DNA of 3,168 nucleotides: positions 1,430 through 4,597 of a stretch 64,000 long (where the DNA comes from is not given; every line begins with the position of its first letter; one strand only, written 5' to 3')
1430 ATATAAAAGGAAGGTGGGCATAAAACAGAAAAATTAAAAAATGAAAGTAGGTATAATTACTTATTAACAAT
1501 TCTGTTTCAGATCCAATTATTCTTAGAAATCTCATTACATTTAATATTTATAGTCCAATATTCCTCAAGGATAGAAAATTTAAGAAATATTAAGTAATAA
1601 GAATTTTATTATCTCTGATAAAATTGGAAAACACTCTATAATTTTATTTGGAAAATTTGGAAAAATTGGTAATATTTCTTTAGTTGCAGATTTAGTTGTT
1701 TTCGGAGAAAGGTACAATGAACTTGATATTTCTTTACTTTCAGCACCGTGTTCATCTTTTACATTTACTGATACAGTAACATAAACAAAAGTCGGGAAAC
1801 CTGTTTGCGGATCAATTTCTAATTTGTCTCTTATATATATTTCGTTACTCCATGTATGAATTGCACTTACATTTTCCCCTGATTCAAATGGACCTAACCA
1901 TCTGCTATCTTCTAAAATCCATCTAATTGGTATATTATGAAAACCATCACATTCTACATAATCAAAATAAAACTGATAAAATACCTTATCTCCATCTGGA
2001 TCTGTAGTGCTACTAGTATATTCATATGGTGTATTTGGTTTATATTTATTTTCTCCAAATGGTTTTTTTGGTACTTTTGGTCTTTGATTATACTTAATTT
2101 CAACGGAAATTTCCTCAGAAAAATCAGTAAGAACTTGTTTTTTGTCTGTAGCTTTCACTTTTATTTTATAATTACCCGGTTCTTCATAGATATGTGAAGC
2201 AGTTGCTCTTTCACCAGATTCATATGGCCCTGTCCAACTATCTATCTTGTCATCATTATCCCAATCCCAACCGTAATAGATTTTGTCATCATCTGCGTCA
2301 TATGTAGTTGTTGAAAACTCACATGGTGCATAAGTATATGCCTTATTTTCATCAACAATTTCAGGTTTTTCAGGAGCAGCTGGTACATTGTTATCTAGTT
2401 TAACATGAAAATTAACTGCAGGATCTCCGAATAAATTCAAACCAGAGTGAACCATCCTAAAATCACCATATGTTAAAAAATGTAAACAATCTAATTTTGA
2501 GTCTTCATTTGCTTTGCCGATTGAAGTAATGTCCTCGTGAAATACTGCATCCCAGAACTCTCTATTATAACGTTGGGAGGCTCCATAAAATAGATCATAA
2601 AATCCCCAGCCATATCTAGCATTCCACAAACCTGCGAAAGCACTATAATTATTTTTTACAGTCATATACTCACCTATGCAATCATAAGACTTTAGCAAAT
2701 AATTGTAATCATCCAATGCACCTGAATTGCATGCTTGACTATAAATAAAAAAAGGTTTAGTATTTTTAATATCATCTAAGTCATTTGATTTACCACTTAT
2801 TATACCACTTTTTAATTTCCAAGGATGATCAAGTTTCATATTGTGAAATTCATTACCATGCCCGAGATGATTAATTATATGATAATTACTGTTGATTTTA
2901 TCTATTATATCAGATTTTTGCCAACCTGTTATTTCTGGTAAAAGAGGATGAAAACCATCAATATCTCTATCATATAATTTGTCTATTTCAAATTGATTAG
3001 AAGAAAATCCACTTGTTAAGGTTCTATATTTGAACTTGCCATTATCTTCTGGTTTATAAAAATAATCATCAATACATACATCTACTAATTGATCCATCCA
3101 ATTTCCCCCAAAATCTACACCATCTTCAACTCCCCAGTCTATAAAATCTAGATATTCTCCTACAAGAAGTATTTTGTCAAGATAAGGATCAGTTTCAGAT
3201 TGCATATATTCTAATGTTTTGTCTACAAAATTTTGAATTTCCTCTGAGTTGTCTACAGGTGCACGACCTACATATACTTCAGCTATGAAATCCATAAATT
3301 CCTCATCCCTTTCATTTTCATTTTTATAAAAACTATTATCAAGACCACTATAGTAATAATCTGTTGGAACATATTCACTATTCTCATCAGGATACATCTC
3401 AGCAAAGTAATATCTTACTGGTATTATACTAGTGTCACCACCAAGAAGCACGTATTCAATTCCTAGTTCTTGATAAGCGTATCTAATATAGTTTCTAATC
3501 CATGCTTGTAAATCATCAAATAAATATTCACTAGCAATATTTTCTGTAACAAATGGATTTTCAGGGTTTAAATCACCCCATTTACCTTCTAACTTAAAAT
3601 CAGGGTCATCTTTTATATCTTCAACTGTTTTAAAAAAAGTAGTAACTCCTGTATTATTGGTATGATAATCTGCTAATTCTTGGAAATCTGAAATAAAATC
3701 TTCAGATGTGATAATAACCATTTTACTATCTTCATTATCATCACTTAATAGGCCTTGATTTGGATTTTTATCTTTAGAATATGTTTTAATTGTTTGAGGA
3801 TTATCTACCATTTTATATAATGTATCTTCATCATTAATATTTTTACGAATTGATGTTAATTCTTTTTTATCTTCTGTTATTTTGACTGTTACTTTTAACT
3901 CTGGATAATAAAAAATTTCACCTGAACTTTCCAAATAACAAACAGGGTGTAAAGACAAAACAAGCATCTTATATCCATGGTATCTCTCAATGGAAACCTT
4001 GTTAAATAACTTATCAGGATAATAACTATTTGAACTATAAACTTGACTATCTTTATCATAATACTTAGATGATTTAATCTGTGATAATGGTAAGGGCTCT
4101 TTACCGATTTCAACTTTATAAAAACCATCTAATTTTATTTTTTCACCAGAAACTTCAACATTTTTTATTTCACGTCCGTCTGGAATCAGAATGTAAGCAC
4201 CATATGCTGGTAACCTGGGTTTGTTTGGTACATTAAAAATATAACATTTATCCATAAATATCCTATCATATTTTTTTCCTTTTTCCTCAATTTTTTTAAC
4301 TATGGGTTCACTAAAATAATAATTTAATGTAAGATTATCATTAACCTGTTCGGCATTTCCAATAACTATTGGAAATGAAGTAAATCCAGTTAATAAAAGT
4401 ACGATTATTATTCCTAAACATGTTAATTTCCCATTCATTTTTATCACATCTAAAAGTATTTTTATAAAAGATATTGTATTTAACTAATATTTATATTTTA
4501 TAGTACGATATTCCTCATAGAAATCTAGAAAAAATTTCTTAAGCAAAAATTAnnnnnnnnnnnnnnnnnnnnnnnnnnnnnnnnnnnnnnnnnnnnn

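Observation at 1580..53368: Shared C-terminal module in at least eight secreted proteins: PKD-like domain, then basic 'PK(S/T)K' motif, then a 20-30-aa amphipathic hydrophobic tail; this may be an uncharacterised sorting or anchoring signal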

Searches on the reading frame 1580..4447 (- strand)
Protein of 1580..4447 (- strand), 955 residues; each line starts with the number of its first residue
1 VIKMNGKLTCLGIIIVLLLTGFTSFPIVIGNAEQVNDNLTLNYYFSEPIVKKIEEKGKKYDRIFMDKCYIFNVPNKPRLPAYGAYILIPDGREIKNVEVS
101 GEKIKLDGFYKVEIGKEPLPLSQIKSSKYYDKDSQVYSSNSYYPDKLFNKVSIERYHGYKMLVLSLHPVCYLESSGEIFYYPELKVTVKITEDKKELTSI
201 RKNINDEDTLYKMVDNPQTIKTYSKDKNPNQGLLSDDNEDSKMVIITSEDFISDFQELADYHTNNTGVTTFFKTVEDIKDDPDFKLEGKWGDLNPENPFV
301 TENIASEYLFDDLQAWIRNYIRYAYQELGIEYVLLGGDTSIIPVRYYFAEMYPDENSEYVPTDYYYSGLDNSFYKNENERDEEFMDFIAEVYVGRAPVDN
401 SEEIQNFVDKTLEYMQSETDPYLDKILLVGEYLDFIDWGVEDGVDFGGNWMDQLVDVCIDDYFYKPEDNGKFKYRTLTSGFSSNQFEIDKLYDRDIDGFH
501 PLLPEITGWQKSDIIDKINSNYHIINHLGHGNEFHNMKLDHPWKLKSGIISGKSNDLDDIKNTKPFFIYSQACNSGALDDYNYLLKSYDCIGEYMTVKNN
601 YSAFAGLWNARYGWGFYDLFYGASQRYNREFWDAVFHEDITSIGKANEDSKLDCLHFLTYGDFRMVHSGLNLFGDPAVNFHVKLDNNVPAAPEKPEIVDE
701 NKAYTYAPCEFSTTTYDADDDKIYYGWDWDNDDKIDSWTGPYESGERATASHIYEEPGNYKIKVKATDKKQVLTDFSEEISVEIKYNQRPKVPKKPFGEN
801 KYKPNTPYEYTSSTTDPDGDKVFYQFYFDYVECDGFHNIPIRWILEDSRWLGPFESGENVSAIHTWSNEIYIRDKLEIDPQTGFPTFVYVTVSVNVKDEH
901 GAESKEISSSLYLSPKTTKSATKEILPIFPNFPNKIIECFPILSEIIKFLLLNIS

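Call 4: search_protein_families(library=pfam, proteins=[window:1580-4447:-], max_evalue=0.01)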
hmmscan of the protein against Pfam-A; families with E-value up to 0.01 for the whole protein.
window:1580-4447:- (955 aa): 5 families
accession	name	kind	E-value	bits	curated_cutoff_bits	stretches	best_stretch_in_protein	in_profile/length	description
PF01364.23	Peptidase_C25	-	1.6e-50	172.9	23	1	243-679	1-373/374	Peptidase family C25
PF00801.26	PKD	-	1.3e-05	25.5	23.5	1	708-770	16-69/80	PKD domain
PF18911.6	PKD_4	-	5.7e-05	23.5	27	1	697-779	8-80/85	PKD domain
PF08126.16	Propeptide_C25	-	0.00038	20.1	22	1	42-204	25-185/205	Propeptide_C25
PF07495.19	Y_Y_Y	-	0.0085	16.4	26.6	1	743-784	26-64/65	Y_Y_Y domain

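Call 5: search_protein_families(library=ncbifam, proteins=[window:1580-4447:-], max_evalue=0.01)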
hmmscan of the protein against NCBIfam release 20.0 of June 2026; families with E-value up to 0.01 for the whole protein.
window:1580-4447:- (955 aa): 2 families
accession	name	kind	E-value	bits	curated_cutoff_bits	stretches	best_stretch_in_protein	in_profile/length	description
NF033707.1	T9SS_sortase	equivalog_domain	1e-11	43.3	420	2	317-419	418-524/1095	type IX secretion system sortase PorU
NF058578.1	CPR_pilus_PamR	equivalog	0.00074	18.5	300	1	747-771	203-227/297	pilus system RbmA-like protein PamR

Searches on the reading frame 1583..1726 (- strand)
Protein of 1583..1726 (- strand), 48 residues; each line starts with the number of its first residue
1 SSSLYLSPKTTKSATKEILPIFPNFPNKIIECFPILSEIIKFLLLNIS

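Call 7: search_protein_families(library=ncbifam, proteins=[window:1583-1726:-], max_evalue=10)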
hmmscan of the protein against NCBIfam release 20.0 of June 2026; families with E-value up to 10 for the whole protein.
seq(48 aa): 0 families

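Call 8: search_protein_families(library=pfam, proteins=[window:1583-1726:-], max_evalue=10)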
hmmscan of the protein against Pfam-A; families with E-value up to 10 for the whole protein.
seq(48 aa): 0 families
